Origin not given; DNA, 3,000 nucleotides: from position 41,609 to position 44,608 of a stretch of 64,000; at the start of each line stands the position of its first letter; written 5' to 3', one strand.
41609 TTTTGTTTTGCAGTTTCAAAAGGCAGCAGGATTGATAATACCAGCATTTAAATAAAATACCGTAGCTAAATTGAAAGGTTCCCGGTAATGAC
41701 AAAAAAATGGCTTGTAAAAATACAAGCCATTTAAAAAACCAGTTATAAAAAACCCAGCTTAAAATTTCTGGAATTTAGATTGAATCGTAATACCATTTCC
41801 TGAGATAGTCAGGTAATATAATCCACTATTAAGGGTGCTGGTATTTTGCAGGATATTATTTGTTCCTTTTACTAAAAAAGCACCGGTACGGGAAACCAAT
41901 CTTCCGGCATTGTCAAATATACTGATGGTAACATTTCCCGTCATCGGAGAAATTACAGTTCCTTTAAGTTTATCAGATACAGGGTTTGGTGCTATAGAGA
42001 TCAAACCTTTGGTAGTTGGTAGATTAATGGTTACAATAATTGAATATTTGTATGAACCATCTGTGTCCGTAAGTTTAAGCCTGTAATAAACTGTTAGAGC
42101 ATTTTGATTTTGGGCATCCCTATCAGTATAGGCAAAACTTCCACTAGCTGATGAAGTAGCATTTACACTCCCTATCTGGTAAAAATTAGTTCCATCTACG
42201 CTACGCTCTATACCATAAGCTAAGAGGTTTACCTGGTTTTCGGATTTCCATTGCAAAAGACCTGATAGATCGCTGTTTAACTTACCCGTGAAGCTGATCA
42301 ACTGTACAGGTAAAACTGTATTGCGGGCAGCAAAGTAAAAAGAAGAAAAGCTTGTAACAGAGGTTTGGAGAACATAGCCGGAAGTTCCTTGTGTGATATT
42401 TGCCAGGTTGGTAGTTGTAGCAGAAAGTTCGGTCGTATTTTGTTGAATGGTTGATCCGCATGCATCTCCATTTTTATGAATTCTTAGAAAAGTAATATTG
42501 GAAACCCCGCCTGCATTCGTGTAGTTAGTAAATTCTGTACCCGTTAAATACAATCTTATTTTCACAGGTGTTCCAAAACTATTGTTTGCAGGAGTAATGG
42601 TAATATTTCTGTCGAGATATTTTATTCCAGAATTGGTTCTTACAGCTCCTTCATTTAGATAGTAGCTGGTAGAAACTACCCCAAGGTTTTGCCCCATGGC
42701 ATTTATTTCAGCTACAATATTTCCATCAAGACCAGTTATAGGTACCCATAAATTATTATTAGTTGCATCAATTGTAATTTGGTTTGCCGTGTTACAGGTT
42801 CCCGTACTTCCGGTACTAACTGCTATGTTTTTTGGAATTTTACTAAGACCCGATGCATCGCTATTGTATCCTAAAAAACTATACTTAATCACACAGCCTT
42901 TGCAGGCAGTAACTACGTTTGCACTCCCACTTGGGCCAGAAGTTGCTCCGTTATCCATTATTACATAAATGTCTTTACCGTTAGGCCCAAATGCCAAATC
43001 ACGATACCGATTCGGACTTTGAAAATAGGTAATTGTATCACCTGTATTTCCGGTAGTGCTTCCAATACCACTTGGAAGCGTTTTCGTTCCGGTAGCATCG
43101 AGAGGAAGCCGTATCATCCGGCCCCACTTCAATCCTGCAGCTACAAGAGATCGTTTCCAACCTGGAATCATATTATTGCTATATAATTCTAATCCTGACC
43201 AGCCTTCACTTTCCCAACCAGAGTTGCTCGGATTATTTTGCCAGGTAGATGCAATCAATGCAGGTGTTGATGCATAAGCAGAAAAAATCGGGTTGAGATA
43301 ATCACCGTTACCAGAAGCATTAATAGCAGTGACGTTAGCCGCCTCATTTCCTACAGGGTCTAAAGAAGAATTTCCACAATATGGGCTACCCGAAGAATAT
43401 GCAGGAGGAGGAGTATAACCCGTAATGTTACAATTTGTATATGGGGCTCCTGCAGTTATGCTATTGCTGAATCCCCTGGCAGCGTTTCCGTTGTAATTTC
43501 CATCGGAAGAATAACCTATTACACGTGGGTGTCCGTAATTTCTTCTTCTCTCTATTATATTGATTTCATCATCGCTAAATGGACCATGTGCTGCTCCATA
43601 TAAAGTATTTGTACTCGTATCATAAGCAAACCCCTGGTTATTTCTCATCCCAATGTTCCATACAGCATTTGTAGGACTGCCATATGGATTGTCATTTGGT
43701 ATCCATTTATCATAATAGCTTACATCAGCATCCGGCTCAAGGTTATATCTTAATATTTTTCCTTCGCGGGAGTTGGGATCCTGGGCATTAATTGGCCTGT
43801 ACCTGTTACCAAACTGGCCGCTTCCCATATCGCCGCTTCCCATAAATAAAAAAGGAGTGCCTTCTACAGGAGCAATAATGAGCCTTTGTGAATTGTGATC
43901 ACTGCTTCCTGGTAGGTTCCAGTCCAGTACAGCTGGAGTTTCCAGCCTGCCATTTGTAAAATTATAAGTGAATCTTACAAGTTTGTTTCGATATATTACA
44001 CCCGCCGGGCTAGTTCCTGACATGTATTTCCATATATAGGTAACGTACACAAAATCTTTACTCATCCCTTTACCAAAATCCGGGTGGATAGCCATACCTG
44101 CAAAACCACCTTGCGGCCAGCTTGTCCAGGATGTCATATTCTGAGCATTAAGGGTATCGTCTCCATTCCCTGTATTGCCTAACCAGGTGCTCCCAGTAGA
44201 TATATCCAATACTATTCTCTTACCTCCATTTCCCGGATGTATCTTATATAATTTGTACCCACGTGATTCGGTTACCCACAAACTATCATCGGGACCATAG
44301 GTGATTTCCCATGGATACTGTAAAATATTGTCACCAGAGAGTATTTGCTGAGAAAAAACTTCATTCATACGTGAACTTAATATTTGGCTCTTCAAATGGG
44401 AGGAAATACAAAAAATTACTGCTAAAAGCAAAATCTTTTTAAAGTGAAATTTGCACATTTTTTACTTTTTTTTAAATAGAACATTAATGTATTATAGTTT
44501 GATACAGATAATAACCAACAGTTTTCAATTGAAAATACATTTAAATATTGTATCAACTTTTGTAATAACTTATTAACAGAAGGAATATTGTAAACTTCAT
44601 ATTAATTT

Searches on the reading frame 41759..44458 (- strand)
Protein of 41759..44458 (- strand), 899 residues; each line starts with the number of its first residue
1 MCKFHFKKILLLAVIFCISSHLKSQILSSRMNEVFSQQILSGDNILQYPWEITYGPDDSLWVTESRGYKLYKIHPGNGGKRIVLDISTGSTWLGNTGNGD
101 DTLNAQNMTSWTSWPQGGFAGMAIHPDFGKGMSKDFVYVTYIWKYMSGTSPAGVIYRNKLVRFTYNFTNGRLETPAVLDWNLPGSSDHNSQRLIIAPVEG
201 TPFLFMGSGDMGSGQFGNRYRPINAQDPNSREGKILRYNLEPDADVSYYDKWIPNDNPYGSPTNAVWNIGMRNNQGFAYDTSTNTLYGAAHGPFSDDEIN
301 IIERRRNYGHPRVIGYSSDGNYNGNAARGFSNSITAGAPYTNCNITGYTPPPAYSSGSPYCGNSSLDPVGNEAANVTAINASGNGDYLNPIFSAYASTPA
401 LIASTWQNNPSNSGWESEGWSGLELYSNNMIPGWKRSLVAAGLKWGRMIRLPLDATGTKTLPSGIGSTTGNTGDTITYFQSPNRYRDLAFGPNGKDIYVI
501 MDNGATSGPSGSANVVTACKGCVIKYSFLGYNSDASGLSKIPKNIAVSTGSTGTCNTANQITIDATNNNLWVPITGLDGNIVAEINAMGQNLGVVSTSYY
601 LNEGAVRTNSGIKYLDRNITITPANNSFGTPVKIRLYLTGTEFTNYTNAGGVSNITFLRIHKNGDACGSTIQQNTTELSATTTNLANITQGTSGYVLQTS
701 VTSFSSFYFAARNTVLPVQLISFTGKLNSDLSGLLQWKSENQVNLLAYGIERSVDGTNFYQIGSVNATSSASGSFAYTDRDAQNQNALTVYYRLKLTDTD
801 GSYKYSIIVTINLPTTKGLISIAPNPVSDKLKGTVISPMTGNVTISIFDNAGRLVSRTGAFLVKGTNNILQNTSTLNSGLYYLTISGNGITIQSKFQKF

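Call 7: search_protein_families(library=ncbifam, proteins=[window:41759-44458:-])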
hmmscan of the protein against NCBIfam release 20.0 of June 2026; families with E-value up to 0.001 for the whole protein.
window:41759-44458:- (899 aa): 3 families
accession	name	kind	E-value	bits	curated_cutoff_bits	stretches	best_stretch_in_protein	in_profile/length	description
TIGR03606.1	non_repeat_PQQ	subfamily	1.7e-51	175.5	434.55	2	23-323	8-280/454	glucose/sorbosone family PQQ-dependent dehydrogenase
TIGR04183.1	Por_Secre_tail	domain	8e-09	35.4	23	1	822-896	1-69/72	T9SS type A sorting domain-containing protein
NF038113.1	T9SSA_dep_M36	equivalog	1.9e-05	23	885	1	820-895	793-865/869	T9SS-dependent M36 family metallopeptidase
